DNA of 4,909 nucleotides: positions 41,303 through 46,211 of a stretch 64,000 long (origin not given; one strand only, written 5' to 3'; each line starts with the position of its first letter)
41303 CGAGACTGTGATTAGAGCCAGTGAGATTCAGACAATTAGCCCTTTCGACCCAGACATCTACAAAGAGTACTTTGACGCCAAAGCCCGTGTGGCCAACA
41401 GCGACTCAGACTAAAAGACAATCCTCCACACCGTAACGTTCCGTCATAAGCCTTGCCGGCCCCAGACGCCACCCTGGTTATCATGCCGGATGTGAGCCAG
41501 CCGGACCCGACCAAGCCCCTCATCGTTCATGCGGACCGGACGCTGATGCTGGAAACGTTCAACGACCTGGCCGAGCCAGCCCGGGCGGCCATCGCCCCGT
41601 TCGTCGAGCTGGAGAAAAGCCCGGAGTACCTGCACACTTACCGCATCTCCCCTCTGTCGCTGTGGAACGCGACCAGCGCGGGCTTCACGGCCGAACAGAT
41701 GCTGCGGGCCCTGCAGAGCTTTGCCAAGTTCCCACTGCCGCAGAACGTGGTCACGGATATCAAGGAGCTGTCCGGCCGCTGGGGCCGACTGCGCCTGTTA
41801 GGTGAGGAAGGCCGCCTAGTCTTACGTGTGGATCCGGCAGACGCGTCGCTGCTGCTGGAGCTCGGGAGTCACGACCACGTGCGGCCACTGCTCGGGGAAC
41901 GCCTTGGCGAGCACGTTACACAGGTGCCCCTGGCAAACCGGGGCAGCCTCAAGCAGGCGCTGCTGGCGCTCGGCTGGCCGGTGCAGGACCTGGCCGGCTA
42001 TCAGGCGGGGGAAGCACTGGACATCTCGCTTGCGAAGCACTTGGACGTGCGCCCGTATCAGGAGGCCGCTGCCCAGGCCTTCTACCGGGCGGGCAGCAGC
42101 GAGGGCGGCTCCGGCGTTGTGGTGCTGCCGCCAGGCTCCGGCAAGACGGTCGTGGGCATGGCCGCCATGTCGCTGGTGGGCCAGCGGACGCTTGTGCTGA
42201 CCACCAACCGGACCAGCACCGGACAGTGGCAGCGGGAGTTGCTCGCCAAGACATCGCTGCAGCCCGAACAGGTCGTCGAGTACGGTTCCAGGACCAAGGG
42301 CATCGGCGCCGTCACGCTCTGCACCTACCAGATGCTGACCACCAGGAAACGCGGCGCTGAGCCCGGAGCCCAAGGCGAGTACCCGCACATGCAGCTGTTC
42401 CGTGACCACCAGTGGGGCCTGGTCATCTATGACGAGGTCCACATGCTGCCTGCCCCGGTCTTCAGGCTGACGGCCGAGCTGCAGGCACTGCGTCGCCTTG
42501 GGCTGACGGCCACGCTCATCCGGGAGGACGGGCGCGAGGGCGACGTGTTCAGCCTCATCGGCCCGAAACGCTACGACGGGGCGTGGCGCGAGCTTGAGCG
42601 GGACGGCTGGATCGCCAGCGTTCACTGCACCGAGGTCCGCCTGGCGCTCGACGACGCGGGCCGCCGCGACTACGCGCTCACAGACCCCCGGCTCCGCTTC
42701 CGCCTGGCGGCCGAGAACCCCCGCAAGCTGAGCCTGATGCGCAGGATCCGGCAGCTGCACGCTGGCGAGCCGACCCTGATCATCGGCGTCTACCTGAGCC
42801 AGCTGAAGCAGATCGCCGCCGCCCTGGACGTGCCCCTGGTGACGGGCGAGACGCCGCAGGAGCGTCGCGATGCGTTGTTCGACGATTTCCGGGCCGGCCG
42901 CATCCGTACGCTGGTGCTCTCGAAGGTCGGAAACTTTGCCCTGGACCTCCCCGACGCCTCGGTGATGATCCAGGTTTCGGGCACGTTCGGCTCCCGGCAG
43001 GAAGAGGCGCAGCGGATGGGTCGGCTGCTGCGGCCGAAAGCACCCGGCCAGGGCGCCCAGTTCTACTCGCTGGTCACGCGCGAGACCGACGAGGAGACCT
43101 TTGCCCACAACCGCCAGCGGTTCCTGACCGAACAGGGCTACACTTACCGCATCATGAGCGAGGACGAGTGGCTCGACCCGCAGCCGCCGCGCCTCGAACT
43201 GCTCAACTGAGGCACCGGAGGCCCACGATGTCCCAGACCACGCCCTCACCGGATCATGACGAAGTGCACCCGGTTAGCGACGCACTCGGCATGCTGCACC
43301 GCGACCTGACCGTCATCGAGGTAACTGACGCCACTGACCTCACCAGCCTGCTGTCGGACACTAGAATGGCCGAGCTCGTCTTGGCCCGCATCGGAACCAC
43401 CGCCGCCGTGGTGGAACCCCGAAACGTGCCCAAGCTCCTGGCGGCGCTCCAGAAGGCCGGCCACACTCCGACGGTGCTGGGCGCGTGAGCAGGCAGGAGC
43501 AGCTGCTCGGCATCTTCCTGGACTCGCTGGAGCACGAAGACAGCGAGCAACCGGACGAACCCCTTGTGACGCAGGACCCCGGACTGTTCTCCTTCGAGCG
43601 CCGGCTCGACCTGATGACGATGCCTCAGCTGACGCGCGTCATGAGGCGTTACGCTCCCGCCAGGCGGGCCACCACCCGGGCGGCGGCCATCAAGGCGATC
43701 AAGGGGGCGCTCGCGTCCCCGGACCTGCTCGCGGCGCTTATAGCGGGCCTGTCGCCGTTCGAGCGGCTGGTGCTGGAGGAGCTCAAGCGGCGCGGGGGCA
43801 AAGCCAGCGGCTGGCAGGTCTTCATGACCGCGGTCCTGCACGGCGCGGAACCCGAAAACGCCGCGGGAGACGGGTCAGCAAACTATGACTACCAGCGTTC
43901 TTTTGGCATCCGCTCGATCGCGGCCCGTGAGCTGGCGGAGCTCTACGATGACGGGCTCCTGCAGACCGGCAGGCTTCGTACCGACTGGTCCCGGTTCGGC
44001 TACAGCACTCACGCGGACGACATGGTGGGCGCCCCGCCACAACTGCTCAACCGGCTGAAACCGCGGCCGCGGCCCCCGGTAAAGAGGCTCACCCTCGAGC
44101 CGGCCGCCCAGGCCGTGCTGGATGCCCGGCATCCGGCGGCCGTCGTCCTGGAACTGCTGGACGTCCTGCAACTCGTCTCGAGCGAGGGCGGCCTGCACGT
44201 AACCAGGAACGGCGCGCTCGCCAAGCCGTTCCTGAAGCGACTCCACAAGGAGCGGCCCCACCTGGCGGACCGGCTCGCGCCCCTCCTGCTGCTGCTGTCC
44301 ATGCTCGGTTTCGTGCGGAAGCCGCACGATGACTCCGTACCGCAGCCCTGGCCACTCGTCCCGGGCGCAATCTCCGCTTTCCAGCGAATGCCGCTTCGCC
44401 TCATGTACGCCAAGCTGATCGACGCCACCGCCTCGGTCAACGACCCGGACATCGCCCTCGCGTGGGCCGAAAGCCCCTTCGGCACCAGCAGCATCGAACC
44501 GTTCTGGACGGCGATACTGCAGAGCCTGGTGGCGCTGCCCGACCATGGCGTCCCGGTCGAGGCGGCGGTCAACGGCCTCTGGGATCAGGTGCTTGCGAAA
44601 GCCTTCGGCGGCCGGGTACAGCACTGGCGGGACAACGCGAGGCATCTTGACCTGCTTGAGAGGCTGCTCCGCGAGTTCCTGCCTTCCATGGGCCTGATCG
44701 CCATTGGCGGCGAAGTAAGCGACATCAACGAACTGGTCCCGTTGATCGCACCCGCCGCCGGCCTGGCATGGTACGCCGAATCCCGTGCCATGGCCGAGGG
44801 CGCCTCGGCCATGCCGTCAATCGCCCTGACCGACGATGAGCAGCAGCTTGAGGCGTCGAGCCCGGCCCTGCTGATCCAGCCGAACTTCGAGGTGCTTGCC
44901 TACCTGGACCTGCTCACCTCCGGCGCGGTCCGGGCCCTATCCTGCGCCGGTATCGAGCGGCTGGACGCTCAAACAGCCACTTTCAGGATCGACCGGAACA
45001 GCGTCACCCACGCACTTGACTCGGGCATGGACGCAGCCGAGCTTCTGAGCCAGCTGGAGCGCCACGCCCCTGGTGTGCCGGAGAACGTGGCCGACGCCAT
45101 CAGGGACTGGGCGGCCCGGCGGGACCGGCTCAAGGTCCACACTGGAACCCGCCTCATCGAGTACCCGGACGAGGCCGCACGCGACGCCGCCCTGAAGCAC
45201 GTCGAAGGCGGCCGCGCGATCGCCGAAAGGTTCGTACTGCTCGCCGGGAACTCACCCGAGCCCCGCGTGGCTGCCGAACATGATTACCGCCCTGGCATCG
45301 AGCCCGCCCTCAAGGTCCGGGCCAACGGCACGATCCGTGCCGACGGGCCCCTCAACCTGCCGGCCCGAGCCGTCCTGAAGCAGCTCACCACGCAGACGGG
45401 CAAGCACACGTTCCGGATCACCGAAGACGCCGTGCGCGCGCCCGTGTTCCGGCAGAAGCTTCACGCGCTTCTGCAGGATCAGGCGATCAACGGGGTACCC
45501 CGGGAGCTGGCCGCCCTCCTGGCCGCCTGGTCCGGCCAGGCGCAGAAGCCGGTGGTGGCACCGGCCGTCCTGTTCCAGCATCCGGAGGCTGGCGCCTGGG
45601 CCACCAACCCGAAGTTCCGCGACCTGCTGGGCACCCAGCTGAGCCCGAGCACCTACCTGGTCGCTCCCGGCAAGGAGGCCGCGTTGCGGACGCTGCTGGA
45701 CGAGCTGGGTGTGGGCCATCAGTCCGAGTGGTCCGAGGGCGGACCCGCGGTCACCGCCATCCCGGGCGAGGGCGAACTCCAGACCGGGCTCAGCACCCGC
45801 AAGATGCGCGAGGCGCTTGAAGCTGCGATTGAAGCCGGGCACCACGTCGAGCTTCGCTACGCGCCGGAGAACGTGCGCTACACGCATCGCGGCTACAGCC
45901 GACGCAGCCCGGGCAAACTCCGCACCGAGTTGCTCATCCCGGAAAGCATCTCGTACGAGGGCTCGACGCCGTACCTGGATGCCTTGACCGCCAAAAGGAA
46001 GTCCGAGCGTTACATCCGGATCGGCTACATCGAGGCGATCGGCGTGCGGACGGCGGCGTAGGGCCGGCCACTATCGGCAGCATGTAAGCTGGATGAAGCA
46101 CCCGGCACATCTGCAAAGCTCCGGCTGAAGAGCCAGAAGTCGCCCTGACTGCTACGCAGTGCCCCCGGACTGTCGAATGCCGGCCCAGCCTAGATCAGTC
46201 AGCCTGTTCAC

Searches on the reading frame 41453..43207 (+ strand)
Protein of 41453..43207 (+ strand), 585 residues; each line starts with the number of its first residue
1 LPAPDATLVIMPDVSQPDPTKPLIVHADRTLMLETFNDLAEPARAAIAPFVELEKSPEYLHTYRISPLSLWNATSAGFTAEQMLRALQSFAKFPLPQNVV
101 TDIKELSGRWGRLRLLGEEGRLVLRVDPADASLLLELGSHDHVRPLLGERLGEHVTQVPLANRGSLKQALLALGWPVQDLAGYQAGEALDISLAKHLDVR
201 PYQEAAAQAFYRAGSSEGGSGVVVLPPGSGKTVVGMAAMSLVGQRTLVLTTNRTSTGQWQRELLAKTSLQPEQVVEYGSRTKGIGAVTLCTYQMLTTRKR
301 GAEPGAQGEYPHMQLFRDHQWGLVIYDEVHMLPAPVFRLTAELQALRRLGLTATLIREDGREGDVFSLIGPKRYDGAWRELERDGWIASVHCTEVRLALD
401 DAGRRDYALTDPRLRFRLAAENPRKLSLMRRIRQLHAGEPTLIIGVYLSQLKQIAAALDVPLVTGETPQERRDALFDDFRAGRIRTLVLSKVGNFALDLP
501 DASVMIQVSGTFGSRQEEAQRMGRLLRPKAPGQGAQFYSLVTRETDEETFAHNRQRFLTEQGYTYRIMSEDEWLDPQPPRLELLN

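Call 10: search_protein_families(library=pfam, proteins=[window:41453-43207:+], max_evalue=0.001)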
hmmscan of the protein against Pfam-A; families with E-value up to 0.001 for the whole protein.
window:41453-43207:+ (585 aa): 5 families
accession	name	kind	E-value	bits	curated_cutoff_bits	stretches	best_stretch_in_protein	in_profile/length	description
PF16203.11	ERCC3_RAD25_C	-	1.9e-44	152.3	27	1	381-572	1-199/248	ERCC3/RAD25/XPB C-terminal helicase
PF13625.11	Helicase_C_3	-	6.8e-30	104.1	34.2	1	23-151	1-124/125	Helicase conserved C-terminal domain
PF04851.21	ResIII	-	1e-15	58.5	22.5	1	197-356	2-163/164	Type III restriction enzyme, res subunit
PF00271.37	Helicase_C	-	1.7e-12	48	23.5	1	434-528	11-109/110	Helicase conserved C-terminal domain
PF00270.35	DEAD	-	0.00025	21.3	26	1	201-357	2-162/167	DEAD/DEAH box helicase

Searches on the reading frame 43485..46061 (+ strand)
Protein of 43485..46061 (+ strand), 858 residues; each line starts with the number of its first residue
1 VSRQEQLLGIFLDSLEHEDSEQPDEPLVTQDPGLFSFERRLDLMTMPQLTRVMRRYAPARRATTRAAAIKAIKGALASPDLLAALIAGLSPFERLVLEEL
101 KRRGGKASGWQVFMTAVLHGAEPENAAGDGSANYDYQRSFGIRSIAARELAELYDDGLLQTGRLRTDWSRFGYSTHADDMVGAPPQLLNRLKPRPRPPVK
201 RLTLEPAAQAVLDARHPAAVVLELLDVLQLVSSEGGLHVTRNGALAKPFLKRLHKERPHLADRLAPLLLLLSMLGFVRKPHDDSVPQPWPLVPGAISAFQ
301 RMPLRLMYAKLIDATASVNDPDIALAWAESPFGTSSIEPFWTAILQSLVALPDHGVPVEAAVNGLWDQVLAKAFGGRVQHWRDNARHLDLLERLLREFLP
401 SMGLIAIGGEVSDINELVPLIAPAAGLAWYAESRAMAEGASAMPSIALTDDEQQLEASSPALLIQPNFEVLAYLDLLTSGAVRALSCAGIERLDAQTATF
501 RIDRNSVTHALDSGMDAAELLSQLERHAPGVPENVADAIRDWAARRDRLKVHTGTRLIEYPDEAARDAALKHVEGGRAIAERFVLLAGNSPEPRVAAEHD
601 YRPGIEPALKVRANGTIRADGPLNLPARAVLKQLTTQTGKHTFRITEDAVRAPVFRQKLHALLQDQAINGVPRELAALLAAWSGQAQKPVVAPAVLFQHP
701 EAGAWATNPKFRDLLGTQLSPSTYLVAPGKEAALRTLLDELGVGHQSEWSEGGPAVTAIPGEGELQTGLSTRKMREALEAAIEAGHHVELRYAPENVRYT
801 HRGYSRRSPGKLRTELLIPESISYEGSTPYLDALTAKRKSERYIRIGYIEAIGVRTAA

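Call 10: search_protein_families(library=pfam, proteins=[window:43485-46058:+], max_evalue=0.001)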
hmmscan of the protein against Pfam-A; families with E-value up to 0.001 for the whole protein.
window:43485-46058:+ (858 aa): 1 family
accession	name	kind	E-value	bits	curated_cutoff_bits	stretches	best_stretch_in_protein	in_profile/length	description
PF13625.11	Helicase_C_3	-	1.5e-16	61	34.2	1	462-572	1-113/125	Helicase conserved C-terminal domain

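Call 25: find_encoding_contigs(protein=window:43485-46061:+, flank=10000, max_places=10)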
Protein window:43485-46061:+ (858 aa): 6 contigs read that carry it; 5 places shown.
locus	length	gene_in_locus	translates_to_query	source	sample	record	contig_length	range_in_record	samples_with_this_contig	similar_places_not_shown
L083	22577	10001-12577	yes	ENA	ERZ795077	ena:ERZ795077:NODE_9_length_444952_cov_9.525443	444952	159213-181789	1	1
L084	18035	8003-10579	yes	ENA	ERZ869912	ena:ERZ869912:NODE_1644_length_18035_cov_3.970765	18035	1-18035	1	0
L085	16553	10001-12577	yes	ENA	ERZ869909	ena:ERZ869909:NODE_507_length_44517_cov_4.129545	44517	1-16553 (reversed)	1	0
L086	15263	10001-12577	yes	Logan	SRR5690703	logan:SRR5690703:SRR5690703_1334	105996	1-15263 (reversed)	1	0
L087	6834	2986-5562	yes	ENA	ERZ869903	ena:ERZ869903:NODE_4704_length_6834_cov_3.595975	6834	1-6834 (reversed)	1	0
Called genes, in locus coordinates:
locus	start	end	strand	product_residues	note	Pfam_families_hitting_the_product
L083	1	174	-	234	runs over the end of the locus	PF00215:OMPdecase, PF03060:NMO (weak)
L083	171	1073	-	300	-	PF01261:AP_endonuc_2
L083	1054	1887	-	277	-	PF01261:AP_endonuc_2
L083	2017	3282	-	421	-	PF01547:SBP_bac_1, PF13531:SBP_bac_11 (faint), PF13416:SBP_bac_8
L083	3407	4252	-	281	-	PF00528:BPD_transp_1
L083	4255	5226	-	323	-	PF00528:BPD_transp_1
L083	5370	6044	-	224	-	PF01380:SIS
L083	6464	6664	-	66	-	-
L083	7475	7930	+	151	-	-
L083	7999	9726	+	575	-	PF13625:Helicase_C_3, PF04851:ResIII, PF16203:ERCC3_RAD25_C, PF00271:Helicase_C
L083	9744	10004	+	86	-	-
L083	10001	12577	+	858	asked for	PF13625:Helicase_C_3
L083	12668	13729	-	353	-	PF01661:Macro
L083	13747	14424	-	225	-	PF14487:DarT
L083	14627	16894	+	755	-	PF22548:AEP-TOTE, PF00270:DEAD (weak), PF04851:ResIII, PF00271:Helicase_C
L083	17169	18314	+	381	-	PF13173:AAA_14, PF13635:DUF4143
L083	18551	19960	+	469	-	PF01547:SBP_bac_1, PF13416:SBP_bac_8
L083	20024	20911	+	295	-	PF00528:BPD_transp_1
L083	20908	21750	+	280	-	PF00528:BPD_transp_1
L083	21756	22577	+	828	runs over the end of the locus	PF01074:Glyco_hydro_38N, PF09261:Alpha-mann_mid, PF07748:Glyco_hydro_38C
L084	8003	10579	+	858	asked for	PF13625:Helicase_C_3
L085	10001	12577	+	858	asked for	PF13625:Helicase_C_3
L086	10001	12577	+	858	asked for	PF13625:Helicase_C_3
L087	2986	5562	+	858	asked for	PF13625:Helicase_C_3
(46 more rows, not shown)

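Call 48: find_homologous_proteins(query=window:43485-46058:+, max_evalue=1e-20)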
Query window:43485-46058:+ (858 aa): 8 proteins with E <= 1e-20 among 8000 candidates.
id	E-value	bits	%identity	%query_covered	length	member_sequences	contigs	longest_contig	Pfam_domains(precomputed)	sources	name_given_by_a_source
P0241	0.0e+0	1180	100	63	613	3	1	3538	PF10014.16,PF13625.12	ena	-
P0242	1.3e-263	896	53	99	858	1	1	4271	PF13625.12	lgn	-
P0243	1.4e-191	657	45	95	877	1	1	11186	PF13625.12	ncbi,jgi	-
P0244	5.5e-191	655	44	98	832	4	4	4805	PF13625.12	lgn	-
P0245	4.2e-169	583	42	98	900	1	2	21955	PF13625.12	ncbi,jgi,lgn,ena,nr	ncbi:MAG TPA: helicase-associated domain-containing protein [Trueperaceae bacterium]|nr:helicase-ass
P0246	1.7e-149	518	39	96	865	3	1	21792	PF13625.12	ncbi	ncbi:hypothetical protein BH23DEI1_BH23DEI1_10950 [soil metagenome]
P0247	1.3e-116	409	42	46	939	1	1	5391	PF13625.12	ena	-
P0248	7.4e-113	397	36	96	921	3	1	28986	PF13625.12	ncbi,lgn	-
